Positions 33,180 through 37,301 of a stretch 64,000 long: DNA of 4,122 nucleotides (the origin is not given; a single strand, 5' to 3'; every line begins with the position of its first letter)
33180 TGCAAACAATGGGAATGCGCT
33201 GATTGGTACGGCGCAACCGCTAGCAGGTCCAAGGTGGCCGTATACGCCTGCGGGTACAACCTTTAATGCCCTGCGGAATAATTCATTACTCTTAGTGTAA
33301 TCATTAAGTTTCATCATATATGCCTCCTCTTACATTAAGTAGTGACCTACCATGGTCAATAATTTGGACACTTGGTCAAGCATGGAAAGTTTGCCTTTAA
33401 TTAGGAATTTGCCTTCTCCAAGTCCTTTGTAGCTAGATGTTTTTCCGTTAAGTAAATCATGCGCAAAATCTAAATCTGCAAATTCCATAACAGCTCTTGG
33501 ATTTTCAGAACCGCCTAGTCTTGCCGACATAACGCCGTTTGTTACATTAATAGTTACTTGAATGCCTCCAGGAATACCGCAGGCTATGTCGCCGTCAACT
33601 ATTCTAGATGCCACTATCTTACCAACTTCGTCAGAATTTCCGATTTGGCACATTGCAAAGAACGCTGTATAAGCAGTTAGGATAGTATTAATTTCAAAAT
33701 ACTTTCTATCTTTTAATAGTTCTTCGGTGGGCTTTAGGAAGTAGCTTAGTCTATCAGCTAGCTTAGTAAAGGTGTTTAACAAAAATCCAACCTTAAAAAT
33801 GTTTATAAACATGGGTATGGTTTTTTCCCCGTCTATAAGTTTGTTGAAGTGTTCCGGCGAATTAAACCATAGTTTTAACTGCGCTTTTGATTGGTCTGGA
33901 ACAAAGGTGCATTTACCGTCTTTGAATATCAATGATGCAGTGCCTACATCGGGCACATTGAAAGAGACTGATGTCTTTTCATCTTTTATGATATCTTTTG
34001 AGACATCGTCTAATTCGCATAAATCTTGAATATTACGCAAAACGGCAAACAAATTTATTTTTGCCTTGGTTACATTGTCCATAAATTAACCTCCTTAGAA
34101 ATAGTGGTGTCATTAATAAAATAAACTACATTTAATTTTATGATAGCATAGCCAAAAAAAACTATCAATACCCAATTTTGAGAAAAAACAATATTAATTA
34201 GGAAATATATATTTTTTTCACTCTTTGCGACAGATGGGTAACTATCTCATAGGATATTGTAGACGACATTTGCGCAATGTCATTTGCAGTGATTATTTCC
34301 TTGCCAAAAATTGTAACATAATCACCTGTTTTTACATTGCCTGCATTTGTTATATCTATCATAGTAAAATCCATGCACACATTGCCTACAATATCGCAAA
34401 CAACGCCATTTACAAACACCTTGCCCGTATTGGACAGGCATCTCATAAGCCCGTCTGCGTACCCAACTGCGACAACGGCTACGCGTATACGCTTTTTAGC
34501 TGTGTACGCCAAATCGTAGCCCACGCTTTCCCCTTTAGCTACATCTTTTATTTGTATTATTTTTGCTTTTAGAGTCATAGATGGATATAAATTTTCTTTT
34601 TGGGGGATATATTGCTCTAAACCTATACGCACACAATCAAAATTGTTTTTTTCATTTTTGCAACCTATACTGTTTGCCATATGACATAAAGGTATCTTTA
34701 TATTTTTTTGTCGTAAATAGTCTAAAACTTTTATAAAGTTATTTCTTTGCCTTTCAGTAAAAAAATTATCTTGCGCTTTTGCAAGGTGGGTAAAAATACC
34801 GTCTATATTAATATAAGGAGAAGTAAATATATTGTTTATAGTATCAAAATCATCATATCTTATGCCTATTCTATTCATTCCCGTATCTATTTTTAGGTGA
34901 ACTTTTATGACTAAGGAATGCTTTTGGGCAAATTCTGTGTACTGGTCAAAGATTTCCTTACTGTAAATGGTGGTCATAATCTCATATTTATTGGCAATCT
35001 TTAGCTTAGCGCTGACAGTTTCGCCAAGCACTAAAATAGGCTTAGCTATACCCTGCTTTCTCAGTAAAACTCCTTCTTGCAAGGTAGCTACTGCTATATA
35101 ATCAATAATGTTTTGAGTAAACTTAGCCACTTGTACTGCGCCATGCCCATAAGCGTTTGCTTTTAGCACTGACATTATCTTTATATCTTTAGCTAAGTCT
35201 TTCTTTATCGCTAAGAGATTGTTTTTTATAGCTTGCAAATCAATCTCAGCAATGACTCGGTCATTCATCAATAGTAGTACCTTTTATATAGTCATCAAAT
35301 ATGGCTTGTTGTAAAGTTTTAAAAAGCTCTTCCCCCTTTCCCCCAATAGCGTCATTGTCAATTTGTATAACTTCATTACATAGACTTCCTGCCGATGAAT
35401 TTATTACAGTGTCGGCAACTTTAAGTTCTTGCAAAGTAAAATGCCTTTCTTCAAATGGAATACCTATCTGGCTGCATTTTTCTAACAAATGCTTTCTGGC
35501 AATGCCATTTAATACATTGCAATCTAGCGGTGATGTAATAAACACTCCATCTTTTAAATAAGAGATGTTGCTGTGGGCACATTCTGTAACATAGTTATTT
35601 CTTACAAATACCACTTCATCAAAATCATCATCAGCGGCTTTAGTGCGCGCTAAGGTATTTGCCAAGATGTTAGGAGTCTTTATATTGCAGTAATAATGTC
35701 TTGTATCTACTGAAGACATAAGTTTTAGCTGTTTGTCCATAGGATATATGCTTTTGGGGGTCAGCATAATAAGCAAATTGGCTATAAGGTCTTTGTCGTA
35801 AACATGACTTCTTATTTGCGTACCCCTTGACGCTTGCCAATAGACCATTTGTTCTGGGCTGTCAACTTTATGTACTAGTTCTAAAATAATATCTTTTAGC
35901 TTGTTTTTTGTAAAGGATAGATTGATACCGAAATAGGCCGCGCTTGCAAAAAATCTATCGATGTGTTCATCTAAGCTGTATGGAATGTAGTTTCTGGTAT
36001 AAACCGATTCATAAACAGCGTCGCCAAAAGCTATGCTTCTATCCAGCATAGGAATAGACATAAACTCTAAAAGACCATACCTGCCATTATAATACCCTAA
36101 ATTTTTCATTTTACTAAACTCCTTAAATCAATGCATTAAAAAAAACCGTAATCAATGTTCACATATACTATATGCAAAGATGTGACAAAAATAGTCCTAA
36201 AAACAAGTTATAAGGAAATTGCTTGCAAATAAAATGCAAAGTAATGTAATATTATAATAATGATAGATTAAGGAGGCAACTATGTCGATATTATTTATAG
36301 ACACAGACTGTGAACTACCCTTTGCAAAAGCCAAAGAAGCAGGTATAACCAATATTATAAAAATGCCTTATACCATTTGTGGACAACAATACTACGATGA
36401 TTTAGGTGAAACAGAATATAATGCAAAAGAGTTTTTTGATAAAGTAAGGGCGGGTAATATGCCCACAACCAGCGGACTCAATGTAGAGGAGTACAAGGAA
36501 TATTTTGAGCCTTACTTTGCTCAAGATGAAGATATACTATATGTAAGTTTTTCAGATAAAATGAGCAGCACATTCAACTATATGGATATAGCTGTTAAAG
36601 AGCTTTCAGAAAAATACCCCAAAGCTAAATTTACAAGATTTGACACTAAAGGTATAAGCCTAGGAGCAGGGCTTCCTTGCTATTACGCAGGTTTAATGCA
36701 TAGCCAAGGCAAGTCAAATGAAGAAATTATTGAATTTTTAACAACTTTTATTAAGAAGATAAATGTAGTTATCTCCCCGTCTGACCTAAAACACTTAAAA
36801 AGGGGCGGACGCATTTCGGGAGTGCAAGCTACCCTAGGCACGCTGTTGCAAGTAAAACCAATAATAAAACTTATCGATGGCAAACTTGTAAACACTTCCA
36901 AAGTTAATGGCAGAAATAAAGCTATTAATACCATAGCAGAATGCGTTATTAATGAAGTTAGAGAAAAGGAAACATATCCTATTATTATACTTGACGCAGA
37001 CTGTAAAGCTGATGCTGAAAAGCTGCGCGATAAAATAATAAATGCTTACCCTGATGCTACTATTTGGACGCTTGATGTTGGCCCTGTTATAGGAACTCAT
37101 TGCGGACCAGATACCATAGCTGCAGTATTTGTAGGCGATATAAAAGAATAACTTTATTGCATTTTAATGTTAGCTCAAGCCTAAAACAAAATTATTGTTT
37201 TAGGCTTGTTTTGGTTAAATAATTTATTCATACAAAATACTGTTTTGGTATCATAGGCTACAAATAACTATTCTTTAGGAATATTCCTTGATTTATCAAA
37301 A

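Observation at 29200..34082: Self-contained five-gene operon with no matching known pathway: SCP2-like / GSAM-like aminotransferase / split transketolase / SCP2-like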

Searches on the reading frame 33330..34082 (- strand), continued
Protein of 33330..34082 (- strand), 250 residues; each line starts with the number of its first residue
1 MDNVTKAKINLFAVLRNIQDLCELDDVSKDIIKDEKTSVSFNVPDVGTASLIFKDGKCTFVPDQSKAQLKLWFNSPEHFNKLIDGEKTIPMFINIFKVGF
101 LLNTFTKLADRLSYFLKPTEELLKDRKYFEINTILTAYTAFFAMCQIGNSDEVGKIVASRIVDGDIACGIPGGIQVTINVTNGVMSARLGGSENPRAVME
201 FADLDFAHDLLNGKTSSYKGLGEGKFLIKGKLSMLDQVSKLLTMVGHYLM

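Call 77: search_protein_families(library=pfam, proteins=[L018:17087-17731:-, L020:17794-19017:+, L018:14904-15539:+, L027:8808-9806:-, L019:12131-12703:+], max_evalue=0.001)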
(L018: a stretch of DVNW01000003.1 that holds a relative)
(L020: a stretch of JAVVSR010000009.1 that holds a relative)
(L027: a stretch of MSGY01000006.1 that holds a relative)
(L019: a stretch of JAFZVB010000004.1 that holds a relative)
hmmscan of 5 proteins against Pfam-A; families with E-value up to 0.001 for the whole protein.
L018:17087-17731:- (214 aa): 1 family
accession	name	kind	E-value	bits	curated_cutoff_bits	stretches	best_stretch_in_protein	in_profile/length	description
PF00596.27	Aldolase_II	-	3.7e-49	167.5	22.2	1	13-184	5-182/183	Class II Aldolase and Adducin N-terminal domain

L020:17794-19017:+ (407 aa): 0 families

L018:14904-15539:+ (211 aa): 10 families
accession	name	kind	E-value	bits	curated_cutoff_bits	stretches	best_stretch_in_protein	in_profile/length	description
PF07719.23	TPR_2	-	6.2e-10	38.9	27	0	56-76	9-29/34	Tetratricopeptide repeat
PF13181.12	TPR_8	-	1.1e-07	31.9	25.7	0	122-152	3-33/34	Tetratricopeptide repeat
PF13432.12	TPR_16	-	4.3e-07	30.7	32.7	2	56-113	5-58/65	Tetratricopeptide repeat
PF13424.12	TPR_12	-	4.6e-07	30.4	30.1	1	87-145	4-70/77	Tetratricopeptide repeat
PF00515.34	TPR_1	-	1e-06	28.7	27.8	0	58-76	11-29/34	Tetratricopeptide repeat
PF13176.12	TPR_7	-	1.1e-06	28.7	27.9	0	123-152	2-31/36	Tetratricopeptide repeat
PF14559.12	TPR_19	-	3e-06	27.9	25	0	99-148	4-53/68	Tetratricopeptide repeat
PF13428.12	TPR_14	-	9.3e-06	26.3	23.5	0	87-128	2-43/44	Tetratricopeptide repeat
PF13431.12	TPR_17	-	0.00013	22.4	24.4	0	111-140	4-33/34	Tetratricopeptide repeat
PF12895.13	ANAPC3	-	0.0002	22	27.2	0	104-174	6-77/82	Anaphase-promoting complex, cyclosome, subunit 3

L027:8808-9806:- (332 aa): 3 families
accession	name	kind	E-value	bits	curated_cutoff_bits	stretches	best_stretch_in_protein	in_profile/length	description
PF07859.19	Abhydrolase_3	-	1.1e-24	87.8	25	1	92-290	2-196/210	alpha/beta hydrolase fold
PF20434.5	BD-FAE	-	4e-23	82.5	26.8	1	85-177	10-106/215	BD-FAE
PF00135.34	COesterase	-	3.7e-06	26.6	27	1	85-173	100-196/515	Carboxylesterase family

L019:12131-12703:+ (190 aa): 3 families
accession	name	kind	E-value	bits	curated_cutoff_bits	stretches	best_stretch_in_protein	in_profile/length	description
PF00702.32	Hydrolase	-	2.1e-16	61.3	26.4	1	5-171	1-191/191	haloacid dehalogenase-like hydrolase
PF13419.12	HAD_2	-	2.6e-13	50.9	23.8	1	82-176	82-177/178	Haloacid dehalogenase-like hydrolase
PF13242.12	Hydrolase_like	-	1.9e-07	31.3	22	1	133-188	3-59/75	HAD-hyrolase-like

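Call 79: search_protein_families(library=pfam, proteins=[L065:3809-4381:+, L073:254-841:+, L073:8052-8588:+, L073:8611-9222:+, L073:9238-9957:+], max_evalue=0.001)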
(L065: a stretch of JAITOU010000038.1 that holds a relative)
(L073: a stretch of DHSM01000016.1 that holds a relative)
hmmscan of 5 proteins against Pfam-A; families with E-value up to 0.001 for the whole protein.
L065:3809-4381:+ (190 aa): 1 family
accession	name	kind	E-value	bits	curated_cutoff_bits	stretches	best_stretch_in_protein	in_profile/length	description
PF00156.33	Pribosyltran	-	1.7e-12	47.4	26.3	1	39-171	14-133/158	Phosphoribosyl transferase domain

L073:254-841:+ (195 aa): 2 families
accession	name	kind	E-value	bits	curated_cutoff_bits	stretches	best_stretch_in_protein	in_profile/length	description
PF15714.11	SpoVT_C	-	7.8e-37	126.6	27.5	1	65-193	2-127/128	Stage V sporulation protein T C-terminal, transcription factor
PF04014.23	MazE_antitoxin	-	4.9e-09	36.4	24.7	1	18-59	2-43/48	Antidote-toxin recognition MazE, bacterial antitoxin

L073:8052-8588:+ (178 aa): 1 family
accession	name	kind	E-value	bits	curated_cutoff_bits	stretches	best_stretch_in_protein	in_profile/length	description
PF12389.13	Peptidase_M73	-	1.5e-15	58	22.5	1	2-78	3-78/196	Camelysin metallo-endopeptidase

L073:8611-9222:+ (203 aa): 0 families

L073:9238-9957:+ (239 aa): 0 families

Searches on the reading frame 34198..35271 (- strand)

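Call 3: search_protein_families(library=pfam, proteins=[window:34198-35271:-], max_evalue=0.01)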
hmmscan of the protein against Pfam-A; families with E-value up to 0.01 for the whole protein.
window:34198-35271:- (357 aa): 2 families
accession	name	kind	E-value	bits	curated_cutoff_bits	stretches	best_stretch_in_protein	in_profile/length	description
PF01168.26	Ala_racemase_N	-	1.6e-58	198.5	24.1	1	10-218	1-213/220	Alanine racemase, N-terminal domain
PF00842.27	Ala_racemase_C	-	7.2e-45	152.1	25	1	232-355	2-127/127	Alanine racemase, C-terminal domain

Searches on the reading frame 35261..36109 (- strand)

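Call 3: search_protein_families(library=pfam, proteins=[window:35261-36109:-], max_evalue=0.01)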
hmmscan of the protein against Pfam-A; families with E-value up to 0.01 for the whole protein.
window:35261-36109:- (282 aa): 1 family
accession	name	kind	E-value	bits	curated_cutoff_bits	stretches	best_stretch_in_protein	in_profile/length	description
PF01063.24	Aminotran_4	-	1.9e-40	139.5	28.5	1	32-244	2-217/223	Amino-transferase class IV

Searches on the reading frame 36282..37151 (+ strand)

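Call 77: search_protein_families(library=pfam, proteins=[window:36282-37151:+], max_evalue=0.001)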
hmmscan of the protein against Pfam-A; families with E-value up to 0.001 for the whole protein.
window:36282-37151:+ (289 aa): 1 family
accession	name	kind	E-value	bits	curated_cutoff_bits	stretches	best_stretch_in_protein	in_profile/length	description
PF02645.21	DegV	-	5.6e-64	216.6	27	1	5-284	5-278/280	Uncharacterised protein, DegV family COG1307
